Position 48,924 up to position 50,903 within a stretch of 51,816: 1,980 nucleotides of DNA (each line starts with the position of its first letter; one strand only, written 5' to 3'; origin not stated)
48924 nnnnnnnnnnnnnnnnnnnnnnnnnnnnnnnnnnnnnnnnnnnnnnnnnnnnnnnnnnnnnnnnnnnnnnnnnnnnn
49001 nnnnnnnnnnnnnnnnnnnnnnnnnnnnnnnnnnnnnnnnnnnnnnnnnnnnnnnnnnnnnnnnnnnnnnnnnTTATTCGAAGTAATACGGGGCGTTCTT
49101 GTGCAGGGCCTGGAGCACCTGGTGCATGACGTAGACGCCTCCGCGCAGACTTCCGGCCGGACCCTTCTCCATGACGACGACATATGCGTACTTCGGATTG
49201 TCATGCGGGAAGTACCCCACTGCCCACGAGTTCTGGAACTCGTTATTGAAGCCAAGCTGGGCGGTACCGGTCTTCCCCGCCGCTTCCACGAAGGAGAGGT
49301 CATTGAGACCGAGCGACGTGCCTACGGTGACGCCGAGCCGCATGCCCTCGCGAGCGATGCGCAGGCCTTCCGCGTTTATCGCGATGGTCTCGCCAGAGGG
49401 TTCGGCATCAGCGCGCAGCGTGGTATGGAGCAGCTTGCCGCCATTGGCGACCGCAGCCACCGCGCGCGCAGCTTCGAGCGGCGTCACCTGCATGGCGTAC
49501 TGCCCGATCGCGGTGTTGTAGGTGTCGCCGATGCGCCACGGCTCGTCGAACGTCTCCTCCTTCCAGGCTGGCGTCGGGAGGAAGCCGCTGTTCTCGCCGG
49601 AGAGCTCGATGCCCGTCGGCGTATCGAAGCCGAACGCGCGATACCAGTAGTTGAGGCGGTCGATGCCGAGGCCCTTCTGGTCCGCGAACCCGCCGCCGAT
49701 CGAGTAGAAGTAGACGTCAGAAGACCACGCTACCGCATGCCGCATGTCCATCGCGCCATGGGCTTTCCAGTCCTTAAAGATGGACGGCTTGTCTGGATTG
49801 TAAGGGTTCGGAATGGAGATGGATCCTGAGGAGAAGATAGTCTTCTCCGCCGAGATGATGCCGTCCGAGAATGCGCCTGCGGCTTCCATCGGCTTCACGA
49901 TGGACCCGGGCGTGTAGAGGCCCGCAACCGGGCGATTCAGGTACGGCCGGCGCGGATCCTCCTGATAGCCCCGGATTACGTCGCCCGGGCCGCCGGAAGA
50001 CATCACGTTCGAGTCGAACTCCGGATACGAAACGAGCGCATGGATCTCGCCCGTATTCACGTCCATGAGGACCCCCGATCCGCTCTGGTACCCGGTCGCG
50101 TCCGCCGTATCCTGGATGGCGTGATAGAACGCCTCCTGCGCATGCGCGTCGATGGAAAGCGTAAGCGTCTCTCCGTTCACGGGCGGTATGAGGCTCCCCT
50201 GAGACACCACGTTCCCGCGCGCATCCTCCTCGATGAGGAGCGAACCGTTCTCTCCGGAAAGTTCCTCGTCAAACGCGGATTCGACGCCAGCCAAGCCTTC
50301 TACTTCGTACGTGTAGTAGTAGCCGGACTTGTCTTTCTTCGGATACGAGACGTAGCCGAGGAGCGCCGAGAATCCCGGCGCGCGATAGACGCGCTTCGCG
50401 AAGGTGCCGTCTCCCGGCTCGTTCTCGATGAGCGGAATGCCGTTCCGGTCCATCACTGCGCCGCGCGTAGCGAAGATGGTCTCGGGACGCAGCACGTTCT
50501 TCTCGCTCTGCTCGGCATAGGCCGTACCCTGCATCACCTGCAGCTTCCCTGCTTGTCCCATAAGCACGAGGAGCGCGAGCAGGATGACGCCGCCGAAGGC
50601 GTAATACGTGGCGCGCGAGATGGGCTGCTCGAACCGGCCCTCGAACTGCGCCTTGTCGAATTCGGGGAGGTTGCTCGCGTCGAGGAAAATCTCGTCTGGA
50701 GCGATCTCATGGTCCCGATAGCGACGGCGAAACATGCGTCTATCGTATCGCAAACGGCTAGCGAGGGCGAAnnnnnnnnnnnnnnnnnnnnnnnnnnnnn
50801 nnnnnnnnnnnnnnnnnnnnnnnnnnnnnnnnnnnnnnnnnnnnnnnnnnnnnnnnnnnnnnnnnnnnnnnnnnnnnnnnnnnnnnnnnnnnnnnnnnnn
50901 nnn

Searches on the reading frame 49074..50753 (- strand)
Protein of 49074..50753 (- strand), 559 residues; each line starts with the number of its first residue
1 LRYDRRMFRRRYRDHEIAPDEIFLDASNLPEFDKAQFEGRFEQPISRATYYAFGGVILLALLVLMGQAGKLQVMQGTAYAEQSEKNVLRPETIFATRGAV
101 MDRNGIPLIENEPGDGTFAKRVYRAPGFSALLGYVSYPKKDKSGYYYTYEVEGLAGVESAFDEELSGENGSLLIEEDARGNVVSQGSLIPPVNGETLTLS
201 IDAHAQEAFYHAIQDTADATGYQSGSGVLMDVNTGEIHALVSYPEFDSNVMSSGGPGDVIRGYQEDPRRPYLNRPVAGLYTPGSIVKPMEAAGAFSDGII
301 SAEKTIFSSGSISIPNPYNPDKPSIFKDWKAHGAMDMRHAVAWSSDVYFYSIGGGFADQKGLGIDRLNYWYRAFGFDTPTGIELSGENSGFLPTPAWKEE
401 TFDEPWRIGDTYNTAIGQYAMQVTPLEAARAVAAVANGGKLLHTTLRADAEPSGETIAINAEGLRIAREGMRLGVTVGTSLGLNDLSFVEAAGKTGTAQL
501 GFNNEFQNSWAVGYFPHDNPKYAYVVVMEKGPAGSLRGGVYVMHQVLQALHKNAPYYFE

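Call 89: search_protein_families(library=pfam, proteins=[window:49074-50753:-], max_evalue=0.001)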
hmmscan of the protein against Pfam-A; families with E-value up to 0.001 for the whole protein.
window:49074-50753:- (559 aa): 2 families
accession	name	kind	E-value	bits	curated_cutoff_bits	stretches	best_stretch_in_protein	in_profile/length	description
PF00905.27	Transpeptidase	-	2.1e-51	175.4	22.1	1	225-532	1-282/299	Penicillin binding protein transpeptidase domain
PF03717.20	PBP_dimer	-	7.4e-10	40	24.4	1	120-185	107-178/180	Penicillin-binding Protein dimerisation domain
